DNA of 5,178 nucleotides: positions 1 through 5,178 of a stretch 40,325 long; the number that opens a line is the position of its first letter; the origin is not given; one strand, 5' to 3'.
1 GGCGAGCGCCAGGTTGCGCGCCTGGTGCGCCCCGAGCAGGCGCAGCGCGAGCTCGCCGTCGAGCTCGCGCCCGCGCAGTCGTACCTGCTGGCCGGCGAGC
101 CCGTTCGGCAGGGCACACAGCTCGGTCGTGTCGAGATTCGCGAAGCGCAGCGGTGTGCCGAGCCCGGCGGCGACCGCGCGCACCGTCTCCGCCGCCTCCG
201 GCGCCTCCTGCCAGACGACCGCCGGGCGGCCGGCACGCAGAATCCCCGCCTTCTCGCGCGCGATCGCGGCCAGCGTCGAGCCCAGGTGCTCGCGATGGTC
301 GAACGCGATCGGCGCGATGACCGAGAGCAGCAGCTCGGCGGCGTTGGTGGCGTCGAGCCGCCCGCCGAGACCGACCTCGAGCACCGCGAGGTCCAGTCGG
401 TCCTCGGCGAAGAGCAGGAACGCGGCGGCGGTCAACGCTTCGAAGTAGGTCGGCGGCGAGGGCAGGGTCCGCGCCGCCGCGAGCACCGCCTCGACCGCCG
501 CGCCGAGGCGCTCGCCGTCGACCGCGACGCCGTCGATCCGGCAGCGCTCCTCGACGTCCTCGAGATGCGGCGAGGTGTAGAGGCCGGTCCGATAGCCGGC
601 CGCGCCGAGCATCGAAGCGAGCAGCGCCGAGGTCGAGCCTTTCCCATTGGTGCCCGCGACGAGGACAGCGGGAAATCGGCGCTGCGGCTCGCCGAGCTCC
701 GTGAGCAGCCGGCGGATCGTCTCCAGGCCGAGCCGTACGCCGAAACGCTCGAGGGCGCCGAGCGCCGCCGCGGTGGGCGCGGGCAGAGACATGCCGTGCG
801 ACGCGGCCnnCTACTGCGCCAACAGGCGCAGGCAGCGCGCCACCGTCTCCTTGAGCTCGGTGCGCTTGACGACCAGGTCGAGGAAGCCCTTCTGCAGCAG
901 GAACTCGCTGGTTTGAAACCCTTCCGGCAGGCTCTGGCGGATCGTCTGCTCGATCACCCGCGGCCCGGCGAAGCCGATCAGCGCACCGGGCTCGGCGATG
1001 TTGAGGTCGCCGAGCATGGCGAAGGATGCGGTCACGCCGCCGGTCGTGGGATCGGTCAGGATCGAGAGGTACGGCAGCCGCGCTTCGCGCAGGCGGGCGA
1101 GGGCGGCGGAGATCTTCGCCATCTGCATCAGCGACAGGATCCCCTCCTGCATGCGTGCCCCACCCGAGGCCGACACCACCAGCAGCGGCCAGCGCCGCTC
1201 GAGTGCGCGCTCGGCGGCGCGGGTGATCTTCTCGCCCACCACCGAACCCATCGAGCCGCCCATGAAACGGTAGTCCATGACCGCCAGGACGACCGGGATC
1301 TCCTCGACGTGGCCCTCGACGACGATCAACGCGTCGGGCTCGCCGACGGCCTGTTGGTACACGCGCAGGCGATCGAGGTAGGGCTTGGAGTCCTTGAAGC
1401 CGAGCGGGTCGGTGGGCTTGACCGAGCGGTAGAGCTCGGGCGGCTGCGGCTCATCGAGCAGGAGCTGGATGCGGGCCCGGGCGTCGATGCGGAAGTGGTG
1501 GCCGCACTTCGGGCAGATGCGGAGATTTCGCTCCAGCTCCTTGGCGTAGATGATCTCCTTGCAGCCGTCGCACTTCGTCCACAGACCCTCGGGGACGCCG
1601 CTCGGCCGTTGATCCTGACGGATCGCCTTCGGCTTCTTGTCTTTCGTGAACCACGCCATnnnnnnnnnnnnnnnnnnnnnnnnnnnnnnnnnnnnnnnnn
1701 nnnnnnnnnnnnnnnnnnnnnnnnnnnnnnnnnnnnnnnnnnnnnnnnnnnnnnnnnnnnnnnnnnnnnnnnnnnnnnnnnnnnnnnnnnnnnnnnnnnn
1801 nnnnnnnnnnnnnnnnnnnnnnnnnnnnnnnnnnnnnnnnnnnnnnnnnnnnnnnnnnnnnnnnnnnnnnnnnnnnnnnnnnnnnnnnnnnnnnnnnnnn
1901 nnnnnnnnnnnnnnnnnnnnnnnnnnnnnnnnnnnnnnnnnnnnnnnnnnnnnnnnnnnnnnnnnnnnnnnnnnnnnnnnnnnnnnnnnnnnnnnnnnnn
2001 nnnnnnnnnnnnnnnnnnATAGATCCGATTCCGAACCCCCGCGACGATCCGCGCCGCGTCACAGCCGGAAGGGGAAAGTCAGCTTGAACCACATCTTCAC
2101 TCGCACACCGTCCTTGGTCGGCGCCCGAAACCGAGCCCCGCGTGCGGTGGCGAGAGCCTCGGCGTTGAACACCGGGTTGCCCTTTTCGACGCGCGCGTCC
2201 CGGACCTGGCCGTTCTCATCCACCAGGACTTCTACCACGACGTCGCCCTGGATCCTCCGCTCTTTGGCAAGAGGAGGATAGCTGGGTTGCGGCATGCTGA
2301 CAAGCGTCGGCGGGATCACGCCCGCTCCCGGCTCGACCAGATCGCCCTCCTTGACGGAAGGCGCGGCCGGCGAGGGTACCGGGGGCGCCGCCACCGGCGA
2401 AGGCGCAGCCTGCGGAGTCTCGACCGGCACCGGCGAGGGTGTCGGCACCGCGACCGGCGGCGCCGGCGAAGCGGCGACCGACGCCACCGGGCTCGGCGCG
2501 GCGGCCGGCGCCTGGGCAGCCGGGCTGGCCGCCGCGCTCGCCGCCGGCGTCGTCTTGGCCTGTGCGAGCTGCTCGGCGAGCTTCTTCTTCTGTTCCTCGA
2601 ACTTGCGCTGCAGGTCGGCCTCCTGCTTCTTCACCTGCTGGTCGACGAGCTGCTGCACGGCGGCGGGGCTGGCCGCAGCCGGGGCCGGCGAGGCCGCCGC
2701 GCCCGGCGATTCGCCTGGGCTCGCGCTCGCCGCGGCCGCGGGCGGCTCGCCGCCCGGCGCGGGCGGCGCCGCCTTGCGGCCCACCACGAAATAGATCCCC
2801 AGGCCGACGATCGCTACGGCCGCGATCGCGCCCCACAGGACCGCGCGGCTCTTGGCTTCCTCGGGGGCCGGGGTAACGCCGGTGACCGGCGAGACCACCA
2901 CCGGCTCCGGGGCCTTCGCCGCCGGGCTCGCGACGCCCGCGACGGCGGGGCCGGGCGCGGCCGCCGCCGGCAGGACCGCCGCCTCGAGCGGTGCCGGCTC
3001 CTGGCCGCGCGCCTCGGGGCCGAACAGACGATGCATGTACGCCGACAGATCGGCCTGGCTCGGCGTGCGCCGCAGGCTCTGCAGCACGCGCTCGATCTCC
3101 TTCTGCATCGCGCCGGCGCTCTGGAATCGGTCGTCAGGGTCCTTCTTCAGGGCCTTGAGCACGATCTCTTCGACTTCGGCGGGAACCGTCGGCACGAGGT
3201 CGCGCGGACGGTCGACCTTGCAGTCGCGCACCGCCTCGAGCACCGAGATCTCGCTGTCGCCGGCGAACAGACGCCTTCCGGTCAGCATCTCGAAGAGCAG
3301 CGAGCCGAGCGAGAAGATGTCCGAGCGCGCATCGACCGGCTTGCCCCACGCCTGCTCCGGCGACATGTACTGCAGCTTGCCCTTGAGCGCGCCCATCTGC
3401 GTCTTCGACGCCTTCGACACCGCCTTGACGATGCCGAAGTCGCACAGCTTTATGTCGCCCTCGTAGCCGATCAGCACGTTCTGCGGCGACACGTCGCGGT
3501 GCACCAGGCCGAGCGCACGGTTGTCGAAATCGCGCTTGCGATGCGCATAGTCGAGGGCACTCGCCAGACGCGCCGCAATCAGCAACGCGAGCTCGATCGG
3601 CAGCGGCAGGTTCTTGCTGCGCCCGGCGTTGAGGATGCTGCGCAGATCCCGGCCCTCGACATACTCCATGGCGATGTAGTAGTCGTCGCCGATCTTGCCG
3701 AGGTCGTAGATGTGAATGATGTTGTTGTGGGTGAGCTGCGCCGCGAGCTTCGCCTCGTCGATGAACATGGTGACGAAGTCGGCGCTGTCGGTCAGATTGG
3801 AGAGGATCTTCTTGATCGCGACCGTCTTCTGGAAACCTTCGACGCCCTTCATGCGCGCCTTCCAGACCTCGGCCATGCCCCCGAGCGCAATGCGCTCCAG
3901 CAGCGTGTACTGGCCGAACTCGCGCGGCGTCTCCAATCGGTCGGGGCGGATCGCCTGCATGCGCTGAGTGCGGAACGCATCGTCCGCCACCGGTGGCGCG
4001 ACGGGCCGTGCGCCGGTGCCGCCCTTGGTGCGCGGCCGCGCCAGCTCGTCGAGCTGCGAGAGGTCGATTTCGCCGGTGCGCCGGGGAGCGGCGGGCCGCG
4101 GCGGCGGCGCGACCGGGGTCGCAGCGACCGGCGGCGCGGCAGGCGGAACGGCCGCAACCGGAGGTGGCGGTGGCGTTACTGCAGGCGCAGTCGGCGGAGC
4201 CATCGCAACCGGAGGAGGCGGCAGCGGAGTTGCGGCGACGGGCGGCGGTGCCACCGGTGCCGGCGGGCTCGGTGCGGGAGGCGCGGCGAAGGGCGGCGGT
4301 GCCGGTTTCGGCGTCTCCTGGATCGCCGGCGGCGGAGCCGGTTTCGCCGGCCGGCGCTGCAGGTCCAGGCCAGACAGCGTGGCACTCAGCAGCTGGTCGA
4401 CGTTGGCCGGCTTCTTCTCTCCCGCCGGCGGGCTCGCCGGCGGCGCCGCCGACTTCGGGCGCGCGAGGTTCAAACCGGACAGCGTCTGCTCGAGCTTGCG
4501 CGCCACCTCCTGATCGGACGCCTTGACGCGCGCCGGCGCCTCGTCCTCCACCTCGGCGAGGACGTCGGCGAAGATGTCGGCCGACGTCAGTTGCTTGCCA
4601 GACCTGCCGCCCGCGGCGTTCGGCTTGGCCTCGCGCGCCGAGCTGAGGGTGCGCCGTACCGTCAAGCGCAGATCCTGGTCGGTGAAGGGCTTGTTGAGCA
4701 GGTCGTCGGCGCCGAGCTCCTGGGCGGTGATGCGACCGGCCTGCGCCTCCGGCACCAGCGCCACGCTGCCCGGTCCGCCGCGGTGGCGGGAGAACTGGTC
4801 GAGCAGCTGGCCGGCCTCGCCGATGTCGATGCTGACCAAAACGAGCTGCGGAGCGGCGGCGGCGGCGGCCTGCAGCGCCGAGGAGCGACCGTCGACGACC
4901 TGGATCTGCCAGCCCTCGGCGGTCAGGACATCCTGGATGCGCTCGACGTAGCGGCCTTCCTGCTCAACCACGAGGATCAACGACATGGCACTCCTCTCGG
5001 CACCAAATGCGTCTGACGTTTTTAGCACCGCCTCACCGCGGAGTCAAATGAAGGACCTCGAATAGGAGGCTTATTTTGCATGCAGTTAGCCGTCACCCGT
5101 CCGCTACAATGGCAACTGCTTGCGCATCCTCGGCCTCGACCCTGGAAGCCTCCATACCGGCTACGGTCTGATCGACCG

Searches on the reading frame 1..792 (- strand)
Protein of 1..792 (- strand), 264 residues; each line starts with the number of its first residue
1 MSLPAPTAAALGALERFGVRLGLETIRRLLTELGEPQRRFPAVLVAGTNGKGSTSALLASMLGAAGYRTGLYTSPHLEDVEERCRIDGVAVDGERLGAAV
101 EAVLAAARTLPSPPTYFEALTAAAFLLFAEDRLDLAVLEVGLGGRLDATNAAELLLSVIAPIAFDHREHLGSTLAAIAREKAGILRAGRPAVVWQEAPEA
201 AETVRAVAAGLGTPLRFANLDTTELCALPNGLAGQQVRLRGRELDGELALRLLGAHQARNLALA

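Call 52: search_protein_families(library=pfam, proteins=[window:1-792:-], max_evalue=0.0001)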
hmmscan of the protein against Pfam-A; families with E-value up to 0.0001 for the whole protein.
window:1-792:- (264 aa): 1 family
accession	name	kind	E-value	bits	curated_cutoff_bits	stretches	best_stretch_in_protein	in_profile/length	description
PF08245.18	Mur_ligase_M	-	2.8e-09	37.7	24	1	45-264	1-196/200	Mur ligase middle domain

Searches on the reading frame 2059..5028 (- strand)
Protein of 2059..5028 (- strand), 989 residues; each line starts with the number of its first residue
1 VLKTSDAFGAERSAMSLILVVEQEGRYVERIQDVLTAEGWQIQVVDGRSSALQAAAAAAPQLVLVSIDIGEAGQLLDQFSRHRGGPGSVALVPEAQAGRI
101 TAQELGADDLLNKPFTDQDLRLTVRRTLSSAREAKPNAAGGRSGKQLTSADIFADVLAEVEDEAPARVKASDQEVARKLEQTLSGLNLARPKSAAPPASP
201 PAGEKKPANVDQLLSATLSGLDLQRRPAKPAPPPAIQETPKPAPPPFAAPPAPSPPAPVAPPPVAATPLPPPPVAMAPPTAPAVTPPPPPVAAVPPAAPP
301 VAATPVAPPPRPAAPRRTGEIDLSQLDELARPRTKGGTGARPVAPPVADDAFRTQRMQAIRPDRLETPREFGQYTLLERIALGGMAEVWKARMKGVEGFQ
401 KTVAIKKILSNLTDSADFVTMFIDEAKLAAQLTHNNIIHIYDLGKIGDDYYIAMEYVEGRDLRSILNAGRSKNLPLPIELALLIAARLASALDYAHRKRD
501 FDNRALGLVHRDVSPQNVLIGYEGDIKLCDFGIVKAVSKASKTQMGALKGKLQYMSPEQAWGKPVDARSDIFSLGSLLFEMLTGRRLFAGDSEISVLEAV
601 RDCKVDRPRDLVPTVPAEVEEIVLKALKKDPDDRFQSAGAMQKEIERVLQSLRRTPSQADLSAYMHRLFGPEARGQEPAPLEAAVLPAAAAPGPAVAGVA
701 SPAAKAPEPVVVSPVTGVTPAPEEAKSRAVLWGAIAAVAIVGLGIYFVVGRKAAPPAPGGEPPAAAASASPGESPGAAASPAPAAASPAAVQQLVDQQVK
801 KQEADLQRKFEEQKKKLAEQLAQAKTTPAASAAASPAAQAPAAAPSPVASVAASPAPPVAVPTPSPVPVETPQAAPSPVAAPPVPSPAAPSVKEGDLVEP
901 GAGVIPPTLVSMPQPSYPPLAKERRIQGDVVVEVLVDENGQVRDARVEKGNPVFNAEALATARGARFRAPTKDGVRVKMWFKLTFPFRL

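Call 52: search_protein_families(library=pfam, proteins=[window:2059-5028:-], max_evalue=0.0001)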
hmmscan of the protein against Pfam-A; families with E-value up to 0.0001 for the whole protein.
window:2059-5028:- (989 aa): 4 families
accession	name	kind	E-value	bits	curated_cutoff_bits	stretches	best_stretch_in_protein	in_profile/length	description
PF00069.31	Pkinase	-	6.6e-41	140.9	31.7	1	374-643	1-260/263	Protein kinase domain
PF07714.23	PK_Tyr_Ser-Thr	-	1.1e-32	113.8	23.1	1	376-635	3-249/258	Protein tyrosine and serine/threonine kinase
PF03544.19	TonB_C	-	3.7e-17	63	24.6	1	913-989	1-79/79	Gram-negative bacterial TonB protein C-terminal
PF00072.30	Response_reg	-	8.8e-06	26.3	30.2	1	18-124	1-110/111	Response regulator receiver domain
